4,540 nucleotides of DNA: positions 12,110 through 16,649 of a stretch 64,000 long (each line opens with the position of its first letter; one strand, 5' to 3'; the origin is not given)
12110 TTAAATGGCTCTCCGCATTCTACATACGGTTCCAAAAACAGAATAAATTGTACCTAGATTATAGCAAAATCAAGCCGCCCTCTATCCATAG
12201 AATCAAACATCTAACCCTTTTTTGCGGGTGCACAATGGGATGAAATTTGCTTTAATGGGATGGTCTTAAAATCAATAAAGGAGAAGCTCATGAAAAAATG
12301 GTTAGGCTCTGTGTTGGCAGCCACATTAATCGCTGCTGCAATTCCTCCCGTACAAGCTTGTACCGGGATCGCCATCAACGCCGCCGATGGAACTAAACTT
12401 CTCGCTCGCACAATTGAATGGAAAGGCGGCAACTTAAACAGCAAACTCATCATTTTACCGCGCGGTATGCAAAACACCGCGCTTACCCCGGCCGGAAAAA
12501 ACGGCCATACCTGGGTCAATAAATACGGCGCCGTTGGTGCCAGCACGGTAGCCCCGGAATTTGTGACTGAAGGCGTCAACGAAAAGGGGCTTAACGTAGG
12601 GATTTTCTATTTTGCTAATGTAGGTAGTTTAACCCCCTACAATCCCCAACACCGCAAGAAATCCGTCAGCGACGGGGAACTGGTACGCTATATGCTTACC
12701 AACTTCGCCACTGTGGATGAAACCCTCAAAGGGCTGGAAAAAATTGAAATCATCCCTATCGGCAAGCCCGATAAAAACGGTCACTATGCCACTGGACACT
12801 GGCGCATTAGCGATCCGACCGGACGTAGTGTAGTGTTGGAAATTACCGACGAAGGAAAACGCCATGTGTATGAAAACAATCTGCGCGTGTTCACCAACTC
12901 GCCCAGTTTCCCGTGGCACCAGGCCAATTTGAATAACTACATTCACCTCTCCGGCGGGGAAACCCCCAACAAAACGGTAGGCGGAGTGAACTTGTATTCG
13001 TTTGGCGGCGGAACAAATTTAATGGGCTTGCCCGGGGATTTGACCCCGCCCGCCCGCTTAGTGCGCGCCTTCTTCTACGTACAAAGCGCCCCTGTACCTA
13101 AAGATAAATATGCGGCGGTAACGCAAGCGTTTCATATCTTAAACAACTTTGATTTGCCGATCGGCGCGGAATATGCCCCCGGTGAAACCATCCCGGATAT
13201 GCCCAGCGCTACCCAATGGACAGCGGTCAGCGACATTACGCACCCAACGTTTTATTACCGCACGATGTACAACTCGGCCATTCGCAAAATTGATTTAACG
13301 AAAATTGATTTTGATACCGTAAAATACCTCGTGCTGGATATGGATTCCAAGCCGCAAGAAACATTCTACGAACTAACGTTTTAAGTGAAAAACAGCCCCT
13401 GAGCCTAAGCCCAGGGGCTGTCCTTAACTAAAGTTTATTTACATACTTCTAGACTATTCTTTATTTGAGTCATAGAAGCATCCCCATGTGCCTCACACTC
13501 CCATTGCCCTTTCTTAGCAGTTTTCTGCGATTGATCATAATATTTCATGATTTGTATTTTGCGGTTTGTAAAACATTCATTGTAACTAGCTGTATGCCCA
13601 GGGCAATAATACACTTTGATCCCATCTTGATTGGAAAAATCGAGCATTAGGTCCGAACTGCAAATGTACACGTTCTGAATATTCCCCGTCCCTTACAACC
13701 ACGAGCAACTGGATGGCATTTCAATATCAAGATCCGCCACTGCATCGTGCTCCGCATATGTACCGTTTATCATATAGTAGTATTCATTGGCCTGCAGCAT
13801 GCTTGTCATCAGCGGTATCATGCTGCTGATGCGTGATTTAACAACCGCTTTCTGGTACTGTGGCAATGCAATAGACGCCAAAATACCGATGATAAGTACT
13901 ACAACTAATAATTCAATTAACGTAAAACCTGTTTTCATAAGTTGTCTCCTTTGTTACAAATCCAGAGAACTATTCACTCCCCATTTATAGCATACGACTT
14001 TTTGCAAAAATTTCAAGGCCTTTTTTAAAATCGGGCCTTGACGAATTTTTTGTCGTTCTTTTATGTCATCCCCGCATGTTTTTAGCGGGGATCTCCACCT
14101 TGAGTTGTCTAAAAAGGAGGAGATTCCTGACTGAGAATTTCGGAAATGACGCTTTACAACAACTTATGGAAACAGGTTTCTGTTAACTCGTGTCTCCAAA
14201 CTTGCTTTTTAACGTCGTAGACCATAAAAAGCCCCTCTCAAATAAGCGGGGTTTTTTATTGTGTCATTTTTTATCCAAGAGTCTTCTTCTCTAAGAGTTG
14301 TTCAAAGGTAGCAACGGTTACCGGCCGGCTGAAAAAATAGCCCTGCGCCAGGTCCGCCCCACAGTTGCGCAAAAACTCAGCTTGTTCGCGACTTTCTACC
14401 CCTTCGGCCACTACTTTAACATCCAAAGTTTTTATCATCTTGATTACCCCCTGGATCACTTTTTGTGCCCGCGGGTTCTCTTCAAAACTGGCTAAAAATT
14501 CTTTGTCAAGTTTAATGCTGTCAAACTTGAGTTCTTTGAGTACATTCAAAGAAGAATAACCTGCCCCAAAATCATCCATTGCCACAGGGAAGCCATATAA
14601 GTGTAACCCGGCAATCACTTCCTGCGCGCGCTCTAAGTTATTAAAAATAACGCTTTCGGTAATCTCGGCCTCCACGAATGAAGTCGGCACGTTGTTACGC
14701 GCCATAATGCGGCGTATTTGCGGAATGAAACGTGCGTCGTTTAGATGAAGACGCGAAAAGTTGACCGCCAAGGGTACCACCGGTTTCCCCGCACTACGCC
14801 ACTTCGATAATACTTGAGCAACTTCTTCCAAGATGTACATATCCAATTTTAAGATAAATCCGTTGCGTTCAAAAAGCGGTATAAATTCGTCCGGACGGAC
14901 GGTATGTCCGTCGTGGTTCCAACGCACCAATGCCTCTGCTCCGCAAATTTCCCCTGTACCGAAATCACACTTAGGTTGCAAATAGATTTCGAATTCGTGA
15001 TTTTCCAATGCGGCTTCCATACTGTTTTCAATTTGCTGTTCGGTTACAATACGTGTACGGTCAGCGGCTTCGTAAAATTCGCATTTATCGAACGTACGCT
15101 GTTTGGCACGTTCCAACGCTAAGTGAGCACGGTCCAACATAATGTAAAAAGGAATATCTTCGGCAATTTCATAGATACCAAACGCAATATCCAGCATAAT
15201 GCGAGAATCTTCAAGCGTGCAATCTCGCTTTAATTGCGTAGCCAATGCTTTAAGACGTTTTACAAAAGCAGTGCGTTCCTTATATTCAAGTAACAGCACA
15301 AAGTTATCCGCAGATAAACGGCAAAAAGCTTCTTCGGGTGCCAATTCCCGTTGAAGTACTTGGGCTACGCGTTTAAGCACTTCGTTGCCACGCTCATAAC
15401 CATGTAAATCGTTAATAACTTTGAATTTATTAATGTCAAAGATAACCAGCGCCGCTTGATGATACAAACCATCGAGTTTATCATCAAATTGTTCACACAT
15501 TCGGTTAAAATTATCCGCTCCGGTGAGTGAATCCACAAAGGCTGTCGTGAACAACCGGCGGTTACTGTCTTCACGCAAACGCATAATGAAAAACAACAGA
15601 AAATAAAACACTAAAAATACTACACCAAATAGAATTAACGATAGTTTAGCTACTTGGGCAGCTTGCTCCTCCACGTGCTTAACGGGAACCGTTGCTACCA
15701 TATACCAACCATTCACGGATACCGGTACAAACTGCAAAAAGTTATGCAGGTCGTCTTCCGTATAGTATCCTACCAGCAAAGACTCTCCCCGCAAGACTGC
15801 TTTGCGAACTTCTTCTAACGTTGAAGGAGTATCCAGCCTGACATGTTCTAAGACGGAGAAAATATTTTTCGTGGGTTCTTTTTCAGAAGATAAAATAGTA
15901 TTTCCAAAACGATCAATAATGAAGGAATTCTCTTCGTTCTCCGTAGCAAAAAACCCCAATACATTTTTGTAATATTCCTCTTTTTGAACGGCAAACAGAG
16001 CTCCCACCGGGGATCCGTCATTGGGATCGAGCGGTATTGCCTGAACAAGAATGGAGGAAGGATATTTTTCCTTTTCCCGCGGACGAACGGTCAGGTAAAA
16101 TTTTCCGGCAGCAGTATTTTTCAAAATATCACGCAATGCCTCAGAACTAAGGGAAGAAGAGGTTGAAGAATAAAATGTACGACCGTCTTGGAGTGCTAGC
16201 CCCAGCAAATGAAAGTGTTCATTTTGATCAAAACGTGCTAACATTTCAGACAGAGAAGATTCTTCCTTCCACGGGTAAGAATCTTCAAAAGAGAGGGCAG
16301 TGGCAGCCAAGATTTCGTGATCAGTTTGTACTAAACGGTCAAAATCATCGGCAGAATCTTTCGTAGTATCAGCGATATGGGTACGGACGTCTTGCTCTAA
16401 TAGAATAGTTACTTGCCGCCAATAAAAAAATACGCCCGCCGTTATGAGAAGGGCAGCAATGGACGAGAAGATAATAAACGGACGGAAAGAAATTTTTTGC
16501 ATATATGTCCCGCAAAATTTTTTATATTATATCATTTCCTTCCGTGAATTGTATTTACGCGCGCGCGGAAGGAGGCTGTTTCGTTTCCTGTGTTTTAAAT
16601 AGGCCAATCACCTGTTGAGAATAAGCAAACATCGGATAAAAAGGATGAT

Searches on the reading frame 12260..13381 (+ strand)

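Call 44: search_protein_families(library=pfam, proteins=[window:12260-13381:+], max_evalue=0.00001)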
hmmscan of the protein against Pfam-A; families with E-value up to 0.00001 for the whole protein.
window:12260-13381:+ (374 aa): 1 family
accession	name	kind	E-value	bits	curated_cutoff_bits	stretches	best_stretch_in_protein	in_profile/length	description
PF02275.23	CBAH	-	5.4e-63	214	20.4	1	34-354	1-311/316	Linear amide C-N hydrolases, choloylglycine hydrolase family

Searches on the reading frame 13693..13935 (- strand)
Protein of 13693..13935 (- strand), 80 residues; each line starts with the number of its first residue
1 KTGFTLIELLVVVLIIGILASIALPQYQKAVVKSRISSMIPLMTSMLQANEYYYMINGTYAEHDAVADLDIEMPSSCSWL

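Call 23: search_protein_families(library=pfam, proteins=[window:13693-13935:-], max_evalue=0.001)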
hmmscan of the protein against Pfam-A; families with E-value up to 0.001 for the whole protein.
window:13693-13935:- (80 aa): 2 families
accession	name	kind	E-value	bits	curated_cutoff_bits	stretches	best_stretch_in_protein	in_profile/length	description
PF07963.17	N_methyl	-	4.1e-07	29.7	21.2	1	3-24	6-27/27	Prokaryotic N-terminal methylation motif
PF16732.10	ComP_DUS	-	7.9e-05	23.9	27.3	1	25-71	1-47/87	Type IV minor pilin ComP, DNA uptake sequence receptor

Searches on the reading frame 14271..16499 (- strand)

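Call 23: search_protein_families(library=pfam, proteins=[window:14271-16499:-], max_evalue=0.001)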
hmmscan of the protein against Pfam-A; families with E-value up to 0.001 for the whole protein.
window:14271-16499:- (742 aa): 2 families
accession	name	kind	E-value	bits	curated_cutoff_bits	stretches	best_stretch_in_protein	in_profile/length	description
PF00563.25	EAL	-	6.9e-68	229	31.3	1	492-726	2-236/236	EAL domain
PF00990.26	GGDEF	-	1.1e-21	77.8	23.8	1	320-470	1-159/161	Diguanylate cyclase, GGDEF domain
